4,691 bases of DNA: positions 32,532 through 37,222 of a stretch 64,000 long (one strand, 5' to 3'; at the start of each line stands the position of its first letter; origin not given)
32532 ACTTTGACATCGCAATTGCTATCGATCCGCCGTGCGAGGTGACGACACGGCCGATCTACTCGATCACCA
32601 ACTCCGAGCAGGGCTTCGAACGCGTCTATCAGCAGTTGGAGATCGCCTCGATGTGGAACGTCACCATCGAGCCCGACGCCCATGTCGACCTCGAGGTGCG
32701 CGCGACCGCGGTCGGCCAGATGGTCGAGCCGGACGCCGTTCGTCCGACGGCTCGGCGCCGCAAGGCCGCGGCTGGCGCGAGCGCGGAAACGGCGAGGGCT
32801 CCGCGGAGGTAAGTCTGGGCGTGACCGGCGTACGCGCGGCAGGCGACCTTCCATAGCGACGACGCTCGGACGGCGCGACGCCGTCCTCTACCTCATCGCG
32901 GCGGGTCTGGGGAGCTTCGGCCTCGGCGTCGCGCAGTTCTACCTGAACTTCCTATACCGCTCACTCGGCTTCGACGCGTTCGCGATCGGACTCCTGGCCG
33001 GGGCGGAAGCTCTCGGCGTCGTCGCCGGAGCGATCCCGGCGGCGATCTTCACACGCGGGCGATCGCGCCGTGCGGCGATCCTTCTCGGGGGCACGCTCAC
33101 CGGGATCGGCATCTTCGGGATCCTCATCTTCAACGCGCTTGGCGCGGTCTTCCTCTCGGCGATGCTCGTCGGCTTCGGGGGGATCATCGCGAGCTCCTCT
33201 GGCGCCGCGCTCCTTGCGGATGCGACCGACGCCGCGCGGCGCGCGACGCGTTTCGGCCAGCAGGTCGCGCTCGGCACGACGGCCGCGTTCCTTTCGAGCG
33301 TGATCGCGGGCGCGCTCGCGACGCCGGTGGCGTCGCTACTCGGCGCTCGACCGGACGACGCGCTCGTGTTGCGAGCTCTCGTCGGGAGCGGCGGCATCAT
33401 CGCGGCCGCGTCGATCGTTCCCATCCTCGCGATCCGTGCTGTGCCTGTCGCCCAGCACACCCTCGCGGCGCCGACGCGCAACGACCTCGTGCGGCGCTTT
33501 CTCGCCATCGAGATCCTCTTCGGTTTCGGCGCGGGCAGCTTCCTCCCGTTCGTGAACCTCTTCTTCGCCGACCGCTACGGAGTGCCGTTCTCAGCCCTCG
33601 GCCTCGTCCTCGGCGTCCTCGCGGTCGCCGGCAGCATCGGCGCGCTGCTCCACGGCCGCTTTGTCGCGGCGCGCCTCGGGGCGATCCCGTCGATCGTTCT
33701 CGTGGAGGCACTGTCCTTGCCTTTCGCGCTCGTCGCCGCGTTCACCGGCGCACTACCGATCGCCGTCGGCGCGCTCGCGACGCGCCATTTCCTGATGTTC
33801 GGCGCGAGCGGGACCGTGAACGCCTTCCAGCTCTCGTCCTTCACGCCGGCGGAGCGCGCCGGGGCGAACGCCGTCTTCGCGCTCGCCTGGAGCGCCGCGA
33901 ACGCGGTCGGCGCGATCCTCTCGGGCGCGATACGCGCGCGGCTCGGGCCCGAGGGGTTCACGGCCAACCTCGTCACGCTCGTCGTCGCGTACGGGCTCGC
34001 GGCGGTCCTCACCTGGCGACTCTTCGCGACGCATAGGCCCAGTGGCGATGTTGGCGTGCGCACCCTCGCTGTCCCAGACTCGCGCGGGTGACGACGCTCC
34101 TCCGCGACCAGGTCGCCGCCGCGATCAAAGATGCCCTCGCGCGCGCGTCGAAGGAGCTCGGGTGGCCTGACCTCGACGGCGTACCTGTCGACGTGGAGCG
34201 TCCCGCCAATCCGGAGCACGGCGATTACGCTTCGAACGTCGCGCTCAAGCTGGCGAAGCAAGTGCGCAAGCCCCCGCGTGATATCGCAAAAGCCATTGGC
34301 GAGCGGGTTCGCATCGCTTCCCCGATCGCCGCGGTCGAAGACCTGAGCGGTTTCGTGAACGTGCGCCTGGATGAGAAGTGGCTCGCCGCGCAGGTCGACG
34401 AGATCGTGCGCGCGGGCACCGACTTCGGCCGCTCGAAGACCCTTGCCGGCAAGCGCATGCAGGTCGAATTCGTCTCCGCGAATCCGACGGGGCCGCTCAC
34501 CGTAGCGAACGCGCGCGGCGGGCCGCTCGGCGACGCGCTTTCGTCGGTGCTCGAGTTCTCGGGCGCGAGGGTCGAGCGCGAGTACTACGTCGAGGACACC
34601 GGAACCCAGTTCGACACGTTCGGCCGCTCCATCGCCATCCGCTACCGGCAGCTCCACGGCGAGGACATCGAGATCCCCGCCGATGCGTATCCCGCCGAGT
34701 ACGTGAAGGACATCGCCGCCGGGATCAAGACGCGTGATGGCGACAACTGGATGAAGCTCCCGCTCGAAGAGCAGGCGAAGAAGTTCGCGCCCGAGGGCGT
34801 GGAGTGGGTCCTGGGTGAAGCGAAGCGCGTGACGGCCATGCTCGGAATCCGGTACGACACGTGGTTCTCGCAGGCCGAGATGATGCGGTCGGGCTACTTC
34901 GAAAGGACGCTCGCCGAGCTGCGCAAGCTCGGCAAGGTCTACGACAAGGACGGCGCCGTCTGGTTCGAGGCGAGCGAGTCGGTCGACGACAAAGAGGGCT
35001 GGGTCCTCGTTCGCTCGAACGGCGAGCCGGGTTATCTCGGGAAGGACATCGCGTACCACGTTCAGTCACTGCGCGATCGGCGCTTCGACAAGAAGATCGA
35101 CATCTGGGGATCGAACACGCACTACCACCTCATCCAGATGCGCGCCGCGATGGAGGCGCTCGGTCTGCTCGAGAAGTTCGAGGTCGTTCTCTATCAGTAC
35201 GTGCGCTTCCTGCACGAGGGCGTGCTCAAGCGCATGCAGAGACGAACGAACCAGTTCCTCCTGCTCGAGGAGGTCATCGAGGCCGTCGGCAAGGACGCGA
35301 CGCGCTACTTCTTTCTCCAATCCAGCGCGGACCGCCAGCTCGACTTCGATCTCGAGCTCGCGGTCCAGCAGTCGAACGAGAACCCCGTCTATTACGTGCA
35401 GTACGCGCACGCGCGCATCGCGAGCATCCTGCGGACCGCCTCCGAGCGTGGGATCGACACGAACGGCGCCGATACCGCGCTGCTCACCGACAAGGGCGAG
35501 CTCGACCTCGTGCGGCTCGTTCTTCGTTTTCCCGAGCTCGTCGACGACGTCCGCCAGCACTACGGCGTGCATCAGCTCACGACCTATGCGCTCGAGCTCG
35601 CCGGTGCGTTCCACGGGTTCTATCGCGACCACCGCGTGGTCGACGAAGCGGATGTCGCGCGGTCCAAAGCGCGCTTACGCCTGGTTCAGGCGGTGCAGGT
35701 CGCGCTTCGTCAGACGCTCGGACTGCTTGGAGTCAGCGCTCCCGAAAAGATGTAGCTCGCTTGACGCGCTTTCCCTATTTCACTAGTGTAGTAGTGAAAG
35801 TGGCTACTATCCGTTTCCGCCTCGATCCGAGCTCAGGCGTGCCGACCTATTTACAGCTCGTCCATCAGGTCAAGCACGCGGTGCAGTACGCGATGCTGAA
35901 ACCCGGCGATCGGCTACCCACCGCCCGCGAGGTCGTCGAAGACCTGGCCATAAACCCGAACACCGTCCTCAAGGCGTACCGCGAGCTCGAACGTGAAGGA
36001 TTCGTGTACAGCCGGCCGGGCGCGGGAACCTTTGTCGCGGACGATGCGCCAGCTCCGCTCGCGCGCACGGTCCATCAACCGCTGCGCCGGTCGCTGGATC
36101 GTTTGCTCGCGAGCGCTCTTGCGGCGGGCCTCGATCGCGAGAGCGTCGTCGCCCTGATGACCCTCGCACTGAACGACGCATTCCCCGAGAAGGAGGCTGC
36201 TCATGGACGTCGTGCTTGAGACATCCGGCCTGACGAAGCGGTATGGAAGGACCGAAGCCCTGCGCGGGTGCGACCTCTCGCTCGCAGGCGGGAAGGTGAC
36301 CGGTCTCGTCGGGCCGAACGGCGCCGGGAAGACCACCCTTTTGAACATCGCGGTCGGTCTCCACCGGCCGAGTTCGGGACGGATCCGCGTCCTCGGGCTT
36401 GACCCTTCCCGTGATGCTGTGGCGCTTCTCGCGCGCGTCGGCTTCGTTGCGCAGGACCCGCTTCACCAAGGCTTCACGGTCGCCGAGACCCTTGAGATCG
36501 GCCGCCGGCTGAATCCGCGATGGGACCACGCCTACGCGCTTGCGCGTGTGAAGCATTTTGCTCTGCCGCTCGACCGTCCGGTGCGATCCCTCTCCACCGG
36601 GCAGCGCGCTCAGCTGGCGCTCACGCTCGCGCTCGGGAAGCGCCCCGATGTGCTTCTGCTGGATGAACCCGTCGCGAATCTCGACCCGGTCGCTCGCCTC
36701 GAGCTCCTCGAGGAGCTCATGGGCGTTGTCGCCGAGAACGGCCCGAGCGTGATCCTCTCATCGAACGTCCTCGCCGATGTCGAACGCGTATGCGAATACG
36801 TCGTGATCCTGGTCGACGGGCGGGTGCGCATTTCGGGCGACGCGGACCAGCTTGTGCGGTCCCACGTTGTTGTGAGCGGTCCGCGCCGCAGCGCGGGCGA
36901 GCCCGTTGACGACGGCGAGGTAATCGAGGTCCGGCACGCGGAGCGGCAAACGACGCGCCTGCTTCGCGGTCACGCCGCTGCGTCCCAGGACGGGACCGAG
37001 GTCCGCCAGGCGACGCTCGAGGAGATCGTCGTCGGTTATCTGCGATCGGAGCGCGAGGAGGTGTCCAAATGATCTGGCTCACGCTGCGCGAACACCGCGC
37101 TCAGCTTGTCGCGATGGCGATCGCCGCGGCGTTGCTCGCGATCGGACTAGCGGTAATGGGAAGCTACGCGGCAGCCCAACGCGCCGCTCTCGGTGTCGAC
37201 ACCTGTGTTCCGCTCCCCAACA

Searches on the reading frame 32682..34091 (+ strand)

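Call 60: search_protein_families(library=pfam, proteins=[window:32682-34091:+], max_evalue=0.001)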
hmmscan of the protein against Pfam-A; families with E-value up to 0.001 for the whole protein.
window:32682-34091:+ (469 aa): 1 family
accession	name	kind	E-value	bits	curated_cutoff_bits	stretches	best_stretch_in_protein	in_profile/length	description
PF07690.21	MFS_1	-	1.2e-15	57.8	33.4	1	71-411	2-347/347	Major Facilitator Superfamily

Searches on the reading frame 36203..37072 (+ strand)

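Call 59: search_protein_families(library=pfam, proteins=[window:36203-37072:+], max_evalue=0.001)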
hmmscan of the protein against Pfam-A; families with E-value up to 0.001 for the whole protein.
window:36203-37072:+ (289 aa): 3 families
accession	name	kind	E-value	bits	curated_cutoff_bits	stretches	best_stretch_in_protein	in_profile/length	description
PF00005.33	ABC_tran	-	8.6e-25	88.4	25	1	21-158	2-137/137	ABC transporter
PF13304.12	AAA_21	-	1.1e-12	49.1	27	2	125-187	233-297/304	AAA domain, putative AbiEii toxin, Type IV TA system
PF13604.12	AAA_30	-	0.0001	22.6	27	1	30-81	18-68/191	AAA domain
